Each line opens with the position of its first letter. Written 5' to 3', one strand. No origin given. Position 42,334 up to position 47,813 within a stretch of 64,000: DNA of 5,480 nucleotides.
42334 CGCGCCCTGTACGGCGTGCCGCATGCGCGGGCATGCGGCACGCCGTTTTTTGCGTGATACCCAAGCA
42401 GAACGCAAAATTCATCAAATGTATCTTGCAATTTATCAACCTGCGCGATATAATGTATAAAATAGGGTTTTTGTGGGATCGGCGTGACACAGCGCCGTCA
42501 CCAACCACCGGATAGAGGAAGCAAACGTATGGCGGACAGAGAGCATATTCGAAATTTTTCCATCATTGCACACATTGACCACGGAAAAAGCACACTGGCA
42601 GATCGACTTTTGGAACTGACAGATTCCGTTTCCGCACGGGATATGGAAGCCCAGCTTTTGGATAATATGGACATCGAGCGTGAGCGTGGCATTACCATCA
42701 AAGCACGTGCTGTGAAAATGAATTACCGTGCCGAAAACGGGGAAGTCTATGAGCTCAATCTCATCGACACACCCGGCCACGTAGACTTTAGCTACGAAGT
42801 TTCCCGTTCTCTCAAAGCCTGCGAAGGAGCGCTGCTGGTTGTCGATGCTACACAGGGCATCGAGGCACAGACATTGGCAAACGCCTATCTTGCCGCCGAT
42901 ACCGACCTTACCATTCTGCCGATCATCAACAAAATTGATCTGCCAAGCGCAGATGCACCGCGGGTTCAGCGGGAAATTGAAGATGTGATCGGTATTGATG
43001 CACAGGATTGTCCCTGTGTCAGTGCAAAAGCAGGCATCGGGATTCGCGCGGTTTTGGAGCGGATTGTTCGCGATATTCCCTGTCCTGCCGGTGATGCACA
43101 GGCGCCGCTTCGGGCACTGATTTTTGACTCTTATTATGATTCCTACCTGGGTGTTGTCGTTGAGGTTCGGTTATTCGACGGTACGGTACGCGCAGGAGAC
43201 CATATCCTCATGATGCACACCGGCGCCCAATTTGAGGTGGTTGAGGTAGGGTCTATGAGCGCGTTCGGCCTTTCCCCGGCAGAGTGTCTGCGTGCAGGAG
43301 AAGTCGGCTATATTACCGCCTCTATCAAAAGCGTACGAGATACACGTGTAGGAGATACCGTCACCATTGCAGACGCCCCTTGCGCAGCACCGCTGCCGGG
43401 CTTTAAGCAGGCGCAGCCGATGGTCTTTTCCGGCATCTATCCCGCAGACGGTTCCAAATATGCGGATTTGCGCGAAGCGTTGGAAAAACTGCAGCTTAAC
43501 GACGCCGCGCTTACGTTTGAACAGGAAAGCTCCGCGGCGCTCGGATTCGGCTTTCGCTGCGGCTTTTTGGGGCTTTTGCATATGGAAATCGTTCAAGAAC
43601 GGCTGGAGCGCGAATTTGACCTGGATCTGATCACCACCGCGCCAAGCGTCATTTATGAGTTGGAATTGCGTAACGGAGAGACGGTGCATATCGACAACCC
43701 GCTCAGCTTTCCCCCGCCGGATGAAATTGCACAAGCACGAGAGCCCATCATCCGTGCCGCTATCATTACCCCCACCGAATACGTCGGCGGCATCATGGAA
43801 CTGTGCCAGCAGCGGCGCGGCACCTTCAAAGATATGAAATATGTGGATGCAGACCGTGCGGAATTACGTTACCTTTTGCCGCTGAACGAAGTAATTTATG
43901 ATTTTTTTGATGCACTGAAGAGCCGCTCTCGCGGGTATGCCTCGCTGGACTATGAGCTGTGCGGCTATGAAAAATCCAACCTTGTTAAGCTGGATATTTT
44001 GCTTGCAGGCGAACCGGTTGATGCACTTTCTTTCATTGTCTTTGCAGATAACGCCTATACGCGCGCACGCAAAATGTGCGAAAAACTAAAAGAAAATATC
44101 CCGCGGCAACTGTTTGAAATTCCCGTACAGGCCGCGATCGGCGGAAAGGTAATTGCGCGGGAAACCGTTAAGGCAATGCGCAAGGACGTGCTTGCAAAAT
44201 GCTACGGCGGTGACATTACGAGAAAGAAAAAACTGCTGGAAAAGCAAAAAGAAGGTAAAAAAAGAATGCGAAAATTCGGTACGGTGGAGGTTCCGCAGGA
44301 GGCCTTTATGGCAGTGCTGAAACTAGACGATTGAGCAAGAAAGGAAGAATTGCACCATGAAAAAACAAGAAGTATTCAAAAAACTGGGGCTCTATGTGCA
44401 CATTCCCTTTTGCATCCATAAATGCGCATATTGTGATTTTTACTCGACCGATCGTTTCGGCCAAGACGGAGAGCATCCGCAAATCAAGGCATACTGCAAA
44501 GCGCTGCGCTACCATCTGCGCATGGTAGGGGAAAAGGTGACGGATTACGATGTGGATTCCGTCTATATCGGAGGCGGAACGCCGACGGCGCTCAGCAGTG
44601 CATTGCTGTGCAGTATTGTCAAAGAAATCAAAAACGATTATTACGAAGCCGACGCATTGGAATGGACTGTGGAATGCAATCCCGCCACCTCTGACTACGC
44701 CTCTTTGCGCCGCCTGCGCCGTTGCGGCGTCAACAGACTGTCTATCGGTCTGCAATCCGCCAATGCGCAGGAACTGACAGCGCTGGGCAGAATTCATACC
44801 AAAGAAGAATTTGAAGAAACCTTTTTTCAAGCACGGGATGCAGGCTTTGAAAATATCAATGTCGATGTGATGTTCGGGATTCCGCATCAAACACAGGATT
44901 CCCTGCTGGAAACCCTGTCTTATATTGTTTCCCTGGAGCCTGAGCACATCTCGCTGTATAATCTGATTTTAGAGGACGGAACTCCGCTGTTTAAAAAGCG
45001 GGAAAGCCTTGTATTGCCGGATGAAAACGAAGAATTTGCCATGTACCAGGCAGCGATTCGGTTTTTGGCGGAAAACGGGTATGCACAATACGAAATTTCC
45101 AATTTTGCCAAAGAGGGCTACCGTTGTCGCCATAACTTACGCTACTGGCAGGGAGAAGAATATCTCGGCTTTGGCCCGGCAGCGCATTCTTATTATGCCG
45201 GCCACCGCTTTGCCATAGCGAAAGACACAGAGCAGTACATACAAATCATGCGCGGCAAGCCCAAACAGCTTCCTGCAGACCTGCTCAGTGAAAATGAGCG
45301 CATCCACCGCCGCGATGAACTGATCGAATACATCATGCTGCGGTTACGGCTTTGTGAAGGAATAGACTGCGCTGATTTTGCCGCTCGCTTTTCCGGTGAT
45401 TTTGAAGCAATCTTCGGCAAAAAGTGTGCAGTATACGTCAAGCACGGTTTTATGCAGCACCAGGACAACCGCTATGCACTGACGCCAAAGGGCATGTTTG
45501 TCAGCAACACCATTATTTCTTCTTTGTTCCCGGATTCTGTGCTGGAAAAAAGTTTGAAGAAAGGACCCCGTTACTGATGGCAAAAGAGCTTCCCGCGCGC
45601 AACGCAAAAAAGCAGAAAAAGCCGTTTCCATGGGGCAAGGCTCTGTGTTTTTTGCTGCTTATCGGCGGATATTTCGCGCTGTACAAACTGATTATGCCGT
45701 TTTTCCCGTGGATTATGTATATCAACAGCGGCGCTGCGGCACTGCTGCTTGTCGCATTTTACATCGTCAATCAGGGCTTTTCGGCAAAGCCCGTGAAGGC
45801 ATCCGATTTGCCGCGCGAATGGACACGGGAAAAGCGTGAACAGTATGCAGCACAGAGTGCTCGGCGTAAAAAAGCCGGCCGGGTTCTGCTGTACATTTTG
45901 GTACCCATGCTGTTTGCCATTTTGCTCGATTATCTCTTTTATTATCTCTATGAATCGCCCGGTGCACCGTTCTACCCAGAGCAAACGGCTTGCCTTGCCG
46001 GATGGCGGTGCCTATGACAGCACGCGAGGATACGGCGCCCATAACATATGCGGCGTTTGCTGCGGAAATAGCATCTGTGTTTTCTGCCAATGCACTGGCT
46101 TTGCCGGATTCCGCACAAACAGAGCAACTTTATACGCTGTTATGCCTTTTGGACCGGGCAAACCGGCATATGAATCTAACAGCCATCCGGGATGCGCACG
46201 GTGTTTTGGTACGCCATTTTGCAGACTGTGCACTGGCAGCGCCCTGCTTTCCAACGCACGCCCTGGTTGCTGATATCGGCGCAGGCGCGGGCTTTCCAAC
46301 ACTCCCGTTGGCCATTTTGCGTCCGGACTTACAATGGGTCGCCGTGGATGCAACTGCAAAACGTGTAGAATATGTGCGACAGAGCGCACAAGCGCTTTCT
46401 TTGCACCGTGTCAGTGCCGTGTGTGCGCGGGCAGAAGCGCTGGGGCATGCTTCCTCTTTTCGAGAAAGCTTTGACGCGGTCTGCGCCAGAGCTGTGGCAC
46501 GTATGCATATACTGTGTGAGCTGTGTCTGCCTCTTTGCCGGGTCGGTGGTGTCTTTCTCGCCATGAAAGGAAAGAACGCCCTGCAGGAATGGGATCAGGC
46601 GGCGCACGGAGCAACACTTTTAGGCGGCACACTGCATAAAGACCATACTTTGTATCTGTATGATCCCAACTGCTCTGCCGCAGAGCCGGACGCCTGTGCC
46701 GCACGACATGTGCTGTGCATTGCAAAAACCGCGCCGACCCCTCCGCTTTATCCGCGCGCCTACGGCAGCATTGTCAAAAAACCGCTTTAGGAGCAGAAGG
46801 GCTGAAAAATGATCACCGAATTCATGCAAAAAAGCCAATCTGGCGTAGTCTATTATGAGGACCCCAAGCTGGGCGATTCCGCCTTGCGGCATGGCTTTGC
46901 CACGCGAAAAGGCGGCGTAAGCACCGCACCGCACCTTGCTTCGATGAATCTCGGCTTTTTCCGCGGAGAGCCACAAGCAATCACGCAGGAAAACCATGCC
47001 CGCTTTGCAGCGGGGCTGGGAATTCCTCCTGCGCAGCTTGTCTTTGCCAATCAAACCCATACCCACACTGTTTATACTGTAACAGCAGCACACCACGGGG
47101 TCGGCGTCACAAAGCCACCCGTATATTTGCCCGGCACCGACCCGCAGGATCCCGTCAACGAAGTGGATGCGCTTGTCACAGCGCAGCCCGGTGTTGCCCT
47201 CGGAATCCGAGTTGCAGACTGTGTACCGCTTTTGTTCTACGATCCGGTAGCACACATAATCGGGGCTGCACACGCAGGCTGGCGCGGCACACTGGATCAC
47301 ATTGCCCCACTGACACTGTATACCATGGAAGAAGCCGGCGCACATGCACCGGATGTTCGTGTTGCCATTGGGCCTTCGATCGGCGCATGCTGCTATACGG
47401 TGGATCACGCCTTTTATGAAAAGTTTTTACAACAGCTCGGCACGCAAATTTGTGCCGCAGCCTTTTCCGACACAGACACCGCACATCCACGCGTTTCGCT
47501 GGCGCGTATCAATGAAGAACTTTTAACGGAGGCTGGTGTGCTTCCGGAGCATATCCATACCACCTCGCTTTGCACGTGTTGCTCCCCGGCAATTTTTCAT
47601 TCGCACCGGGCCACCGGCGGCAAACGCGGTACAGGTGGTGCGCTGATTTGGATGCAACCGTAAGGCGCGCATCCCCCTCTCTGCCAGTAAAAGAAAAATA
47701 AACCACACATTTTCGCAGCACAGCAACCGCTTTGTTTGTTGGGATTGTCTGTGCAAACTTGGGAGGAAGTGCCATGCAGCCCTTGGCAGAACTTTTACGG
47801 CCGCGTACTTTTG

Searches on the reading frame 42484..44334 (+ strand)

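Call 63: search_protein_families(library=pfam, proteins=[window:42484-44334:+], max_evalue=0.0001)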
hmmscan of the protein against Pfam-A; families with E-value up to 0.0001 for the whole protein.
window:42484-44334:+ (616 aa): 5 families
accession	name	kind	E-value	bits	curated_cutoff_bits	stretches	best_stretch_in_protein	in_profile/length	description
PF00009.33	GTP_EFTU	-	4.7e-52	176.8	26.5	1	21-199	2-187/188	Elongation factor Tu GTP binding domain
PF06421.17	LepA_C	-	4e-51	172.1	29.7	1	508-613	2-107/107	GTP-binding protein LepA C-terminus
PF00679.30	EFG_C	-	3.6e-22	78.6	27.9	1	419-504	3-87/89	Elongation factor G C-terminus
PF03144.31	GTP_EFTU_D2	-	2.3e-11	44.4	30.3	1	223-294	1-73/73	Elongation factor Tu domain 2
PF14492.12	EFG_III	-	1.6e-05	25.3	27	1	311-384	3-73/75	Elongation Factor G, domain III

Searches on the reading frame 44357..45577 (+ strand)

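Call 63: search_protein_families(library=pfam, proteins=[window:44357-45577:+], max_evalue=0.0001)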
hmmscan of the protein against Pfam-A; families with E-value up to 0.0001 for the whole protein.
window:44357-45577:+ (406 aa): 2 families
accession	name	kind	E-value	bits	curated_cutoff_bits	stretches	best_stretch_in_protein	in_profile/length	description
PF04055.27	Radical_SAM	-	3.2e-24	86.4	29.5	1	13-189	1-165/166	Radical SAM superfamily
PF06969.22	HemN_C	-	6.1e-15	55.5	24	1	317-382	2-67/67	HemN C-terminal domain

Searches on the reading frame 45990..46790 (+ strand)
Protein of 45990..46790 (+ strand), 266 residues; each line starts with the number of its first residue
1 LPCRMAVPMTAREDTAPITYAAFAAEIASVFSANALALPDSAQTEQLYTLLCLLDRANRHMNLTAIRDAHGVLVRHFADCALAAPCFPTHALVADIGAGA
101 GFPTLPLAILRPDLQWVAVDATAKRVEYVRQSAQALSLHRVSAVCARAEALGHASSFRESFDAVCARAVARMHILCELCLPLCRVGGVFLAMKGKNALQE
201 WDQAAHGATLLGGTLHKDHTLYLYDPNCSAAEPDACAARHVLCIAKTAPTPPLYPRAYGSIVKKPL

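Call 63: search_protein_families(library=pfam, proteins=[window:45990-46790:+], max_evalue=0.0001)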
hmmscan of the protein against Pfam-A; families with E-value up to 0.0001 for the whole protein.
window:45990-46790:+ (266 aa): 5 families
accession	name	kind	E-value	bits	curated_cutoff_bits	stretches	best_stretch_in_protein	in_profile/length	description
PF02527.21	GidB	-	3.4e-41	141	27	1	43-212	1-167/184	rRNA small subunit methyltransferase G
PF13649.12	Methyltransf_25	-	8e-08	33.3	27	1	93-169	1-73/97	Methyltransferase domain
PF13847.12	Methyltransf_31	-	1.3e-07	31.9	27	1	93-173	7-87/145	Methyltransferase domain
PF08241.18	Methyltransf_11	-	3.2e-06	28.1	21.2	1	95-170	2-70/95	Methyltransferase domain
PF02390.23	Methyltransf_4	-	4.8e-05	23.3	24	1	91-151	3-64/173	Putative methyltransferase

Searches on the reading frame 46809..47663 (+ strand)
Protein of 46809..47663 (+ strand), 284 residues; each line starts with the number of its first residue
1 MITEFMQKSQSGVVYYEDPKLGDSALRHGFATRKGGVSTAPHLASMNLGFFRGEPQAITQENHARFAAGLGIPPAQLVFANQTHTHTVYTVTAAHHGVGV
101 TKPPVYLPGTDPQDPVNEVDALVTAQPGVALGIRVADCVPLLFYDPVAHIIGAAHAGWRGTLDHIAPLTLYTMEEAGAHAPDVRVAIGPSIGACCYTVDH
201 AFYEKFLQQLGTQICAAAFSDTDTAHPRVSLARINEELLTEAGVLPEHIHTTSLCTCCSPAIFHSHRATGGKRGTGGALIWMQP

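Call 63: search_protein_families(library=pfam, proteins=[window:46809-47663:+], max_evalue=0.0001)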
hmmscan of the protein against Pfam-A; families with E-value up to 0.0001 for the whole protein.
window:46809-47663:+ (284 aa): 1 family
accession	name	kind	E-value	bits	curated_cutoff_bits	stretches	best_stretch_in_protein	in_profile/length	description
PF02578.20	Cu-oxidase_4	-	1e-69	235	22.9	1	32-281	2-238/238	Multi-copper polyphenol oxidoreductase laccase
